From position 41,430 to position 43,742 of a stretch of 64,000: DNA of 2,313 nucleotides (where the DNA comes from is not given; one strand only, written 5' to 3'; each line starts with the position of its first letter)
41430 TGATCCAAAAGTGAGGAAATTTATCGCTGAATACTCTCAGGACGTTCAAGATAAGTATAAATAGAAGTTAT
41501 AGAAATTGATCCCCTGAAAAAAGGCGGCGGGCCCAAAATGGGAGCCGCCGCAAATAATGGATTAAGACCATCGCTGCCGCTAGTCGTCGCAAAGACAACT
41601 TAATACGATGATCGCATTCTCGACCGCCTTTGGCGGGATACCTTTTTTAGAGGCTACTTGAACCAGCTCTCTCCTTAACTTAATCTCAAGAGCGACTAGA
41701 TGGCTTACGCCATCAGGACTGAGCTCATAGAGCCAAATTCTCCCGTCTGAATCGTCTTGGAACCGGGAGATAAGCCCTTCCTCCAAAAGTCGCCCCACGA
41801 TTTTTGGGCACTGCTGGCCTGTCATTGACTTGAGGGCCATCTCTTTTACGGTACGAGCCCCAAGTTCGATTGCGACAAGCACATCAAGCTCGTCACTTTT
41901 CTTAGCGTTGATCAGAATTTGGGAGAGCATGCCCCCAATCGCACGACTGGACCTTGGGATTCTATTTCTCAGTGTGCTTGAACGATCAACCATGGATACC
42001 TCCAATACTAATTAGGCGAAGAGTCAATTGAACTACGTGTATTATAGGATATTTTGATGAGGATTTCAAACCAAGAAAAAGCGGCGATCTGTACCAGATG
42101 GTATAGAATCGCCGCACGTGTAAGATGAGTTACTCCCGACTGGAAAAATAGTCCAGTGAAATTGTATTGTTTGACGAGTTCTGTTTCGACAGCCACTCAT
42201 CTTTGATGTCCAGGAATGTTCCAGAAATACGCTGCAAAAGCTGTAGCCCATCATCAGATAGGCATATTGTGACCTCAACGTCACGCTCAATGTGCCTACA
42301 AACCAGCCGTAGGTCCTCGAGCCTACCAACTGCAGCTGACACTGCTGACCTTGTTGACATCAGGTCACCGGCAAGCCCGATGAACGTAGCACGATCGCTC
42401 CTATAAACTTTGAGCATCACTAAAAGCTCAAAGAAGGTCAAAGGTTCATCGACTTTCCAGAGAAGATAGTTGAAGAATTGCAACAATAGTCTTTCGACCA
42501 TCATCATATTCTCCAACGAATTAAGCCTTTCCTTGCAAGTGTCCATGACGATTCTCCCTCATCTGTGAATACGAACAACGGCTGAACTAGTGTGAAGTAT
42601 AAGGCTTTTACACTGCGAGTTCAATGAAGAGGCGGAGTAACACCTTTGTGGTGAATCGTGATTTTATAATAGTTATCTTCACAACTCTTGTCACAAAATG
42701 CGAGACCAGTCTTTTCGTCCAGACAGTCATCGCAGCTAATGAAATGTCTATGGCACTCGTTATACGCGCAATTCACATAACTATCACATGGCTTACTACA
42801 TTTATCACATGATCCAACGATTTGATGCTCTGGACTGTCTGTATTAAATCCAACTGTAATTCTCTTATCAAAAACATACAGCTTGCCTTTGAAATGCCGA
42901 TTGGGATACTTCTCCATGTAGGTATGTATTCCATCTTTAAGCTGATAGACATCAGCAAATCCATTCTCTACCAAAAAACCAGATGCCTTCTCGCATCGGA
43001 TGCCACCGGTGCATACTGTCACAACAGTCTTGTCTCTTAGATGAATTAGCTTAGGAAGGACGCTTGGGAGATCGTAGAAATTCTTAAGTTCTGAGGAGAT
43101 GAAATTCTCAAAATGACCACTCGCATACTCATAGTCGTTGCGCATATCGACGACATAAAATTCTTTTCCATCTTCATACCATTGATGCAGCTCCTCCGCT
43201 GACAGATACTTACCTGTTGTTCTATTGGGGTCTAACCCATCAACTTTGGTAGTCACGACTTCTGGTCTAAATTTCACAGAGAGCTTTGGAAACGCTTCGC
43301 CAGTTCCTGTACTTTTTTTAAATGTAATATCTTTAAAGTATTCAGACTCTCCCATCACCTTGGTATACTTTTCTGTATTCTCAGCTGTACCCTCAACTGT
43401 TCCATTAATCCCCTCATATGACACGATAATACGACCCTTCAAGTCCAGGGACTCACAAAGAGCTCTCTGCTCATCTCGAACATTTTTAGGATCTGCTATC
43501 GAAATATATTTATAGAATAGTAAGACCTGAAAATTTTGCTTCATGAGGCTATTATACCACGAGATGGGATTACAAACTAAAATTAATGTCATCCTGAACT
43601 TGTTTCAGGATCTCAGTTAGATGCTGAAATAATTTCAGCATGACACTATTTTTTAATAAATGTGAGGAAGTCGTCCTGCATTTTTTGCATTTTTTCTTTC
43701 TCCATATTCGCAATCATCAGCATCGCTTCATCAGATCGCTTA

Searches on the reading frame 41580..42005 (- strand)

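Call 49: search_protein_families(library=pfam, proteins=[window:41580-42005:-])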
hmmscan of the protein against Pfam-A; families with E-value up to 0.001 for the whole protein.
window:41580-42005:- (141 aa): 0 families

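Call 66: search_protein_families(library=ncbifam, proteins=[window:41580-42005:-], max_evalue=0.001)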
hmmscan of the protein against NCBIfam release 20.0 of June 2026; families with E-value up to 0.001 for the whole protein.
window:41580-42005:- (141 aa): 1 family
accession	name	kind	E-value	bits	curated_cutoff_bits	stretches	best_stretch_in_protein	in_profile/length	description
TIGR00281.1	TIGR00281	equivalog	0.00053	19.6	89.2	1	36-98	86-148/186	SMC-Scp complex subunit ScpB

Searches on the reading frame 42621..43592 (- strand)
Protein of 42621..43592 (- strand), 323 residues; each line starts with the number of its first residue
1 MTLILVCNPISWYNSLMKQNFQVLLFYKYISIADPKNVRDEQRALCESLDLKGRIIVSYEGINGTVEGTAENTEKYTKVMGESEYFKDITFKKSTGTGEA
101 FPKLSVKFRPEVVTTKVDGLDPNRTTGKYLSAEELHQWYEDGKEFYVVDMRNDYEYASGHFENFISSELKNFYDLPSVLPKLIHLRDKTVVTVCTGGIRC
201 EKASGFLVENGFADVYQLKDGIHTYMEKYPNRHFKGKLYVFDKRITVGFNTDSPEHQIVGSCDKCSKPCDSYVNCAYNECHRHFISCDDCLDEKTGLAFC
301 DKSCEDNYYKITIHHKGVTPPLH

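Call 8: search_protein_families(library=pfam, proteins=[window:42621-43592:-])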
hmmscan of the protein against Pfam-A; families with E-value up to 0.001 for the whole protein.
window:42621-43592:- (323 aa): 3 families
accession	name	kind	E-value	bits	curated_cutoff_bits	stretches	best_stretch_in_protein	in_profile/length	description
PF17773.7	UPF0176_N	-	1.9e-25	89.5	26.2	1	22-112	2-92/92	UPF0176 acylphosphatase like domain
PF12368.13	Rhodanese_C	-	8.6e-18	64.9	26.9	1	235-305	1-66/66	Rhodanase C-terminal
PF00581.25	Rhodanese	-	4.4e-11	43.5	22.2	1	131-226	1-100/102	Rhodanese-like domain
